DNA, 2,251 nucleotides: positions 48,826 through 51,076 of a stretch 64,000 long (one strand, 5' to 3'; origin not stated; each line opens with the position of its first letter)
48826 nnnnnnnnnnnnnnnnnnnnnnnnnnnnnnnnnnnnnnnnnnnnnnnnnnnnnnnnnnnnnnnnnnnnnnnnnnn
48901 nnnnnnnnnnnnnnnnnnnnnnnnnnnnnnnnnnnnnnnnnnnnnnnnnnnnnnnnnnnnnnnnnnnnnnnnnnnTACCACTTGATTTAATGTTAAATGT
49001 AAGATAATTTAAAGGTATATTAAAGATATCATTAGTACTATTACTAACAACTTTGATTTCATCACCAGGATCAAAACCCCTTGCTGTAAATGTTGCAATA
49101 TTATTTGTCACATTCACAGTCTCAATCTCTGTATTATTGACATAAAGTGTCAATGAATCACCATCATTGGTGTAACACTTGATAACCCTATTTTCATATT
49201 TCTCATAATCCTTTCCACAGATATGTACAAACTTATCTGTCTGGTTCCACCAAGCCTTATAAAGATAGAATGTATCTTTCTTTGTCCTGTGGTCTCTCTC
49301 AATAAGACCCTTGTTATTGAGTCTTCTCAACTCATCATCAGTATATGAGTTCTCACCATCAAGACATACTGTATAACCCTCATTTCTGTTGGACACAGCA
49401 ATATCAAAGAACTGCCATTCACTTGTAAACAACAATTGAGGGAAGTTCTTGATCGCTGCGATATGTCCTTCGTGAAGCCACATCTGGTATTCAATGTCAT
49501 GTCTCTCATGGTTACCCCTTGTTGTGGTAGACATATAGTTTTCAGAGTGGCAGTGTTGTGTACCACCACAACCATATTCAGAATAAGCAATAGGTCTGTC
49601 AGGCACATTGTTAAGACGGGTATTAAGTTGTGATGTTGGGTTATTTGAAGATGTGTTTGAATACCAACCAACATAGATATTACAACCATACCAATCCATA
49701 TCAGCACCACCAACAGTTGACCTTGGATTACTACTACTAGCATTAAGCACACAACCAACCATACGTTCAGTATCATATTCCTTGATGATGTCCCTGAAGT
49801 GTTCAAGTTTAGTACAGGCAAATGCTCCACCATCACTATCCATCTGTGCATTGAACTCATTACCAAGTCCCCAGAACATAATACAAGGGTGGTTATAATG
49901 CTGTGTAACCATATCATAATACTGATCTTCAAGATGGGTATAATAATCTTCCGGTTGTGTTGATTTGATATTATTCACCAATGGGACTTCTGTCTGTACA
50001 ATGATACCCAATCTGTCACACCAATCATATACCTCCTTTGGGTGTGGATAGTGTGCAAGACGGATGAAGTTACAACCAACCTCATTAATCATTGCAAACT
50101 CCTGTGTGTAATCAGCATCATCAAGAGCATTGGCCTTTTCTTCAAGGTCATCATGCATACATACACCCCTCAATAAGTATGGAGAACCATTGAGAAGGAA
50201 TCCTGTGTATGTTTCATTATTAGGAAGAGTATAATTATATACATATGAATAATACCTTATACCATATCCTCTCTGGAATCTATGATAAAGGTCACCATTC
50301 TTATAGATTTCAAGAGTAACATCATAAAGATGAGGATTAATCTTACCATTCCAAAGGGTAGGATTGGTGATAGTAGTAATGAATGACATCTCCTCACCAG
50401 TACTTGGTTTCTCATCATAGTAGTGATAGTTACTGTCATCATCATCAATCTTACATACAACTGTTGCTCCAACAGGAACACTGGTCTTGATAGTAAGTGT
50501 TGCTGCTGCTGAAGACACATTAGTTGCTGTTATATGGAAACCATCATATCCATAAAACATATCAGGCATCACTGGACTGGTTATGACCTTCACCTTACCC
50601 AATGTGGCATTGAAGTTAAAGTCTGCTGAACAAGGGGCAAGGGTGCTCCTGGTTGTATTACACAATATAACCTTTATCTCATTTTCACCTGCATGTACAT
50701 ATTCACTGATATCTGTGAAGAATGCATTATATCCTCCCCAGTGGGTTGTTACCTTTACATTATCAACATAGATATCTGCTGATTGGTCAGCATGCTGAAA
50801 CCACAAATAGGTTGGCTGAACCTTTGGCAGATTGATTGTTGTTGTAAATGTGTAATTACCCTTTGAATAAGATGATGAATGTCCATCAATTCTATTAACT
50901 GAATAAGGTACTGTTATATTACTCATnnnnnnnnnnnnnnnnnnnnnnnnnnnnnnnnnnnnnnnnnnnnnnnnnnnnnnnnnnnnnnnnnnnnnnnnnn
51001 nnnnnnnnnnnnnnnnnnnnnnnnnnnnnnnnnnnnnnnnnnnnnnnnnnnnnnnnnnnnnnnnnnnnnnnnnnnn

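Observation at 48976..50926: Intact GH2 glycoside hydrolase as the N-terminal domain of a giant LRR protein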

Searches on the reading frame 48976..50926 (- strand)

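Call 5: search_solved_structures(query=window:48976-50926:-, max_evalue=0.001, show_alignments=3)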
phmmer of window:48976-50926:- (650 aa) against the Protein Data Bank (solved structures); distinct sequences matched with E-value up to 0.001: 123 (the best 60 are shown).
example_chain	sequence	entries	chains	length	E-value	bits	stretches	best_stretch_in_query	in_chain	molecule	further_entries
6mvf_A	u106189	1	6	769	5.9e-68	233.2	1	3-613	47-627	Beta-galactosidase/beta-glucuronidase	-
7kgz_A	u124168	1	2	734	1.4e-62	215.4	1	4-604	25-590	Beta-glucuronidase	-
6mvg_A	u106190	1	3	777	2.1e-60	208.2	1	4-600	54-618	beta-glucuronidase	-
8ges_A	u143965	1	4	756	1.8e-59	205.1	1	4-598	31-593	beta-galactosidase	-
8get_A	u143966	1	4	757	1.8e-59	205.1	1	4-598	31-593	beta-galactosidase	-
6mvh_A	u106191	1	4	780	1.8e-59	205.1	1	4-598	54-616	Beta-galactosidase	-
8dhe_A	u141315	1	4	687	3.6e-58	200.8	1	37-605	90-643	Glycosyl hydrolase family 2, sugar bindingdomain protein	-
3cmg_A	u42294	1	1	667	2.3e-52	181.7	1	35-574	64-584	Putative beta-galactosidase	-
5z1a_A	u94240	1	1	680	2.5e-52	181.6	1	35-574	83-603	Putative beta-galactosidase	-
5uj6_A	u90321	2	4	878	9.3e-52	179.7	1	4-576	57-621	Glycosyl hydrolases family 2, sugar binding domain protein | Beta-galactosidase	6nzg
6d50_A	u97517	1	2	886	9.3e-52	179.7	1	4-576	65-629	Glycosyl hydrolases family 2, sugar binding domain protein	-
6d8g_A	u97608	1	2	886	8.8e-51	176.4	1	4-576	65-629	Glycosyl hydrolases family 2, sugar binding domain protein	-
3fn9_A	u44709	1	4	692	6.8e-44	153.7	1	5-604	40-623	Putative beta-galactosidase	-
6ed1_A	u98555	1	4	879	1.4e-39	139.4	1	183-584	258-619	Glycosyl hydrolase family 2, sugar binding domain protein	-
8dhl_A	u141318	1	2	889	7.8e-39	137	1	35-463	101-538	Glycosyl hydrolase family 2, sugar binding domain protein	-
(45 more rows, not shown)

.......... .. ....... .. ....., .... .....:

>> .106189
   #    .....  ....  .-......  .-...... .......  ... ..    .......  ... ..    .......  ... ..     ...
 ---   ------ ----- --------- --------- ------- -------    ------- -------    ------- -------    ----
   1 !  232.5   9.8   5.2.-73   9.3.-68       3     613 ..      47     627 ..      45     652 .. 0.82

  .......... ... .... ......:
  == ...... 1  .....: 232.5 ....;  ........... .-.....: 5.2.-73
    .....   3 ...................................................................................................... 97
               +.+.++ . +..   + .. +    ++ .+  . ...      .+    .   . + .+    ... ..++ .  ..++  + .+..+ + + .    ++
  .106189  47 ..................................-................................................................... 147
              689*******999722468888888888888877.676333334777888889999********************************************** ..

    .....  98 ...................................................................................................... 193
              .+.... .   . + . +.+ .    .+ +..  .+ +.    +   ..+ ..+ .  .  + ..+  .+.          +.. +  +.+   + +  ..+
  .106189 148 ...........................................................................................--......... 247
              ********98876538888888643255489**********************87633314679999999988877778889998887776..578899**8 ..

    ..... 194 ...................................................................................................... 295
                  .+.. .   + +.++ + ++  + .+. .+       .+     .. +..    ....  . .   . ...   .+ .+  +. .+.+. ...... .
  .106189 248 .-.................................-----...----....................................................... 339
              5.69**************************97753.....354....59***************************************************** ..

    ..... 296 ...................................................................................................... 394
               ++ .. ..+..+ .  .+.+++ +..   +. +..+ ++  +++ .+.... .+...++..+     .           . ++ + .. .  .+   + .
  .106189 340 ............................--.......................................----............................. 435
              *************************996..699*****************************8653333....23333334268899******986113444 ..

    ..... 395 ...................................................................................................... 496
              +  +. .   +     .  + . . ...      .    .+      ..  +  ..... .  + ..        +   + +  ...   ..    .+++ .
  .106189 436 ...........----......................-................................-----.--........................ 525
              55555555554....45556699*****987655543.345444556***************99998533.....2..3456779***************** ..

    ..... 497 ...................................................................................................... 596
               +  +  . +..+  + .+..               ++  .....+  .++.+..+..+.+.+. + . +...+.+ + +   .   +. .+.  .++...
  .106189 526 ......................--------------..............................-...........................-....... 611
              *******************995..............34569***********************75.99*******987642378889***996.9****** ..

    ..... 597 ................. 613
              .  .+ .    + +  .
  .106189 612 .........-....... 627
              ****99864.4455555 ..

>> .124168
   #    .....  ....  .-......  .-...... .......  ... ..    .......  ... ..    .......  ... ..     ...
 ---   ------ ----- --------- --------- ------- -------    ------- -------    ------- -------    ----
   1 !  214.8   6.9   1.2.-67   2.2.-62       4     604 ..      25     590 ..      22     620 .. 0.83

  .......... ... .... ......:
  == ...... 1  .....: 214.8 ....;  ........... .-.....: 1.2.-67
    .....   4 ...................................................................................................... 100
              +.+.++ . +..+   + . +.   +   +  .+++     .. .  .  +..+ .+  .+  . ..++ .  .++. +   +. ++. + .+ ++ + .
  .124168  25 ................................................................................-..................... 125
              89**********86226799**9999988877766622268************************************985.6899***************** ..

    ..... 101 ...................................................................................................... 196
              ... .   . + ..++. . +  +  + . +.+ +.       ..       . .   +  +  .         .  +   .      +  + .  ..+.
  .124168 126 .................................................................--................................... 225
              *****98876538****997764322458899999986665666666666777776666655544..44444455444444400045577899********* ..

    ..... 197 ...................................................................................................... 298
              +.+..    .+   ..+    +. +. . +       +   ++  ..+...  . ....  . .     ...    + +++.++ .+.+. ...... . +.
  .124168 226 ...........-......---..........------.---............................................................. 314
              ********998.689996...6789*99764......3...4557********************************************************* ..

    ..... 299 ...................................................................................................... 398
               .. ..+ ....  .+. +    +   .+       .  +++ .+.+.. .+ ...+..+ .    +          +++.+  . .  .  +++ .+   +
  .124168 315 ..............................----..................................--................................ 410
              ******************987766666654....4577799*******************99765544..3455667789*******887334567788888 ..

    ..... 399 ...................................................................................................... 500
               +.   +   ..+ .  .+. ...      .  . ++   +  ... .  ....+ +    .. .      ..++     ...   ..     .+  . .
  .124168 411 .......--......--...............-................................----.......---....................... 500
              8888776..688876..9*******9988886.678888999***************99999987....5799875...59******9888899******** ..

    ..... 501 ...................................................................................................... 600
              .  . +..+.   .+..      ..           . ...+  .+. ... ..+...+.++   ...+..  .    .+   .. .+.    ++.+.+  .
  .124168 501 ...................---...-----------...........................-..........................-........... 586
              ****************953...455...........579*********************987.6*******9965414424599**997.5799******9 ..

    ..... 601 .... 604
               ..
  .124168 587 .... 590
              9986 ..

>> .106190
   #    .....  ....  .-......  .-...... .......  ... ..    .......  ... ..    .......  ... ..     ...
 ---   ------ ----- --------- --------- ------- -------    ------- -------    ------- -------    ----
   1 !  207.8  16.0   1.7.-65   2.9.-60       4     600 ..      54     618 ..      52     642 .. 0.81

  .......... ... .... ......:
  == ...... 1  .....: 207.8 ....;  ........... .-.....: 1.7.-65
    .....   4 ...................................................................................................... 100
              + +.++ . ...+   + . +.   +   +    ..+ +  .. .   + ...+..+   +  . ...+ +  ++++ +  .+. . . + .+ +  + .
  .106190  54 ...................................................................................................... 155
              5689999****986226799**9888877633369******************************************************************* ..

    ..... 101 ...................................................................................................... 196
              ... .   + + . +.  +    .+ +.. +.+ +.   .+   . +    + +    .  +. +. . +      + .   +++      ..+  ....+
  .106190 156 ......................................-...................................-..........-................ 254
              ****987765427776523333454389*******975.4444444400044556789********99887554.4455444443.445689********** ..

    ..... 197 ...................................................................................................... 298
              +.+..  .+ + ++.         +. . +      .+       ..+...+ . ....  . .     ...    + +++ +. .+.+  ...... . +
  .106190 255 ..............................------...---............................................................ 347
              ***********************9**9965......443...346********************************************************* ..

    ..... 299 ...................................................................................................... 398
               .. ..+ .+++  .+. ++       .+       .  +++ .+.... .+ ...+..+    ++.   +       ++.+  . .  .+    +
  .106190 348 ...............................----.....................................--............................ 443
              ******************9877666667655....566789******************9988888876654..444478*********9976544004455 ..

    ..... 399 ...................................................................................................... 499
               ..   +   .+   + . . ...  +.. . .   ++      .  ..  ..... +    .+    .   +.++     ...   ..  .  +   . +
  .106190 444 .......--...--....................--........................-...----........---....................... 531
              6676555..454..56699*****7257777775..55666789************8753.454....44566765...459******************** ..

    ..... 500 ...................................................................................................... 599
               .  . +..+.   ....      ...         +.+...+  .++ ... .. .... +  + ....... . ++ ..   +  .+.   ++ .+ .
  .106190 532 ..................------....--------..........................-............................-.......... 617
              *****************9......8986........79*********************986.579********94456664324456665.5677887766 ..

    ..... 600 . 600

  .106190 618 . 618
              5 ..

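Call 8: search_dna_similar(query=window:48976-50926:-, collection=phages, mode=protein, max_rows=25)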
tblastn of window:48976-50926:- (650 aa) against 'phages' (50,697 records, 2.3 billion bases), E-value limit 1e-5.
Records with a match: 31; places in all: 35; records where one place covers at least 80% of the query: 6.
Best place of each record, by identity: <60% 31.
By first word of the organism name: Bacteriophage 28; Listeria 2; Enterococcus 1.
By host as written in the record: - 28; Listeria monocytogenes 2; Enterococcus faecalis 1.
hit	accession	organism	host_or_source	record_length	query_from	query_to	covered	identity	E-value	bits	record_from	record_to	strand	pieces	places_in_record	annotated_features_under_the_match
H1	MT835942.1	Bacteriophage sp.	human fecal samples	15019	3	595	91%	30.5%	4e-62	230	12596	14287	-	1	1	record has no annotation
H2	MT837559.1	Bacteriophage sp.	human fecal samples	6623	4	587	90%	30.3%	1e-61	228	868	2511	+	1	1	record has no annotation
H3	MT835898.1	Bacteriophage sp.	human fecal samples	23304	4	587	90%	28.6%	1e-62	231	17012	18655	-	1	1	record has no annotation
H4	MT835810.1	Bacteriophage sp.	human fecal samples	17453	2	574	88%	27.3%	1e-53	204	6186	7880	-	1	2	record has no annotation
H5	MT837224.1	Bacteriophage sp.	human fecal samples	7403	37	519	74%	29.2%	6e-45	178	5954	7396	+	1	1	record has no annotation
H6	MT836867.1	Bacteriophage sp.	human fecal samples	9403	2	560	86%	22.3%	4e-24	114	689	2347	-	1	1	record has no annotation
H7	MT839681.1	Bacteriophage sp.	human fecal samples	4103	4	473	72%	26.3%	2e-43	173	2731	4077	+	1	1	record has no annotation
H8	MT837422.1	Bacteriophage sp.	human fecal samples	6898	29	561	82%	22.4%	1e-20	102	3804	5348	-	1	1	record has no annotation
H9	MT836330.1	Bacteriophage sp.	human fecal samples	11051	3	422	65%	26.9%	2e-38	158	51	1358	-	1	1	record has no annotation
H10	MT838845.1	Bacteriophage sp.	human fecal samples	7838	15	395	59%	25.8%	2e-19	99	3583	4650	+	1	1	record has no annotation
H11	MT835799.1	Bacteriophage sp.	human fecal samples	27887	32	392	56%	25.6%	2e-17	93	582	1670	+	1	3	record has no annotation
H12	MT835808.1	Bacteriophage sp.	human fecal samples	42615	15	403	60%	23.4%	2e-19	99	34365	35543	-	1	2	record has no annotation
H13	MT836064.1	Bacteriophage sp.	human fecal samples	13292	35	395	56%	23.7%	2e-16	89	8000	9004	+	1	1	record has no annotation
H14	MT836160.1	Bacteriophage sp.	human fecal samples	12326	41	400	55%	23.1%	7e-18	94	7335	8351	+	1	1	record has no annotation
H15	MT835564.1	Bacteriophage sp.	human fecal samples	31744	43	390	54%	23.4%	3e-7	60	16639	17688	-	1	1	record has no annotation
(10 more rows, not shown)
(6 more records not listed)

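Call 9: find_homologous_proteins(query=window:48976-50926:-, max_evalue=1e-10)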
Query window:48976-50926:- (650 aa): 388 proteins with E <= 1e-10 among 4854 candidates; the best 120 are listed.
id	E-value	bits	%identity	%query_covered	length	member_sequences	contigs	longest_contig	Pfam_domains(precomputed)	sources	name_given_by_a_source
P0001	0.0e+0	1371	89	100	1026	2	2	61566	PF02837.25,PF02836.24,PF00703.28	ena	-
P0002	0.0e+0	1081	71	100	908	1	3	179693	PF02836.24,PF00703.28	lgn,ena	-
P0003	0.0e+0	1048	70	97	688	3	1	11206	PF02836.24,PF00703.28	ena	-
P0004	0.0e+0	1044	68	98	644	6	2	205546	PF02836.24,PF00703.28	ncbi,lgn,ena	-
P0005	2.3e-297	1006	67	100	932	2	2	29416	PF02837.25,PF02836.24,PF00703.28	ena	-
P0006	5.2e-297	1005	68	97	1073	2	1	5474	PF02836.24,PF00703.28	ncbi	-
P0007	7.2e-296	1001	69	97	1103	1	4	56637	PF19190.7,PF02837.25,PF13004.14,PF13290.14,PF02836.24,PF00703.28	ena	-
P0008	1.0e-293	994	67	97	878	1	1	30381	PF02837.25,PF26707.1,PF02836.24,PF00703.28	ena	-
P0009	1.4e-292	990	67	97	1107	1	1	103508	PF19190.7,PF02837.25,PF02836.24,PF00703.28,PF22666.3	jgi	jgi:beta-galactosidase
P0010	1.5e-292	990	66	98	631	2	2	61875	PF02837.25,PF02836.24,PF00703.28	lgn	-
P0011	1.5e-291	987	68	96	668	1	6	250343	PF02837.25,PF02836.24,PF00703.28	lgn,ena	-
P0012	2.1e-291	987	67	98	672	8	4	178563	PF02837.25,PF02836.24,PF00703.28,PF22666.3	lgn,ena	-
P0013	2.9e-288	976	66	98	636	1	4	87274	PF02837.25,PF02836.24,PF00703.28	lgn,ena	-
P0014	3.2e-288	976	66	96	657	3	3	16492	PF02837.25,PF02836.24,PF00703.28,PF22666.3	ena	-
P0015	1.5e-287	974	65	98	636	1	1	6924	PF02837.25,PF02836.24,PF00703.28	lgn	-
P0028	3.6e-279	946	67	92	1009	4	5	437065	PF02837.25,PF02836.24,PF00703.28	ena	-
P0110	4.9e-228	777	62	84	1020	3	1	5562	PF18962.8,PF02836.24,PF00703.28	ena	-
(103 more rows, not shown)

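Call 13: find_encoding_contigs(protein=P0001, flank=10000, max_places=3)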
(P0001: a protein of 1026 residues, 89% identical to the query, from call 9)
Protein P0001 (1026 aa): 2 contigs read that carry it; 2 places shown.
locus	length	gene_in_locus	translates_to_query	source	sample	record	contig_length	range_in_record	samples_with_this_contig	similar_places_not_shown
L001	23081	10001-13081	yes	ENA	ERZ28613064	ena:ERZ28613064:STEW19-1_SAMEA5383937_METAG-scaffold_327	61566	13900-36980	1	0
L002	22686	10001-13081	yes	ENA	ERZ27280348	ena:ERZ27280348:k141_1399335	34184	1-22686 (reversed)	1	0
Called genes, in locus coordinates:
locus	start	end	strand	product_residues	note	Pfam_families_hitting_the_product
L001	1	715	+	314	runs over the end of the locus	PF12760:Zn_ribbon_IS1595 (weak), PF12762:DDE_Tnp_IS1595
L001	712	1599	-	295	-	-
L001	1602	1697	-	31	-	-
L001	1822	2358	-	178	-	-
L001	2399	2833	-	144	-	-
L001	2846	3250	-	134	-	-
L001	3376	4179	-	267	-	PF25187:Acb3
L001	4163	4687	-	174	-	-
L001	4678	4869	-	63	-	-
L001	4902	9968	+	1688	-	PF03174:CHB_HEX_C (faint), PF13287:Fn3_assoc (faint)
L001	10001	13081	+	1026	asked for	PF02837:Glyco_hydro_2_N (weak), PF00703:Glyco_hydro_2 (weak), PF02836:Glyco_hydro_2_C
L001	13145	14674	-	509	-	-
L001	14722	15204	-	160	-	-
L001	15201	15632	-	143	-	-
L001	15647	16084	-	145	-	-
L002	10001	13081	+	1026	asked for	PF02837:Glyco_hydro_2_N (weak), PF00703:Glyco_hydro_2 (weak), PF02836:Glyco_hydro_2_C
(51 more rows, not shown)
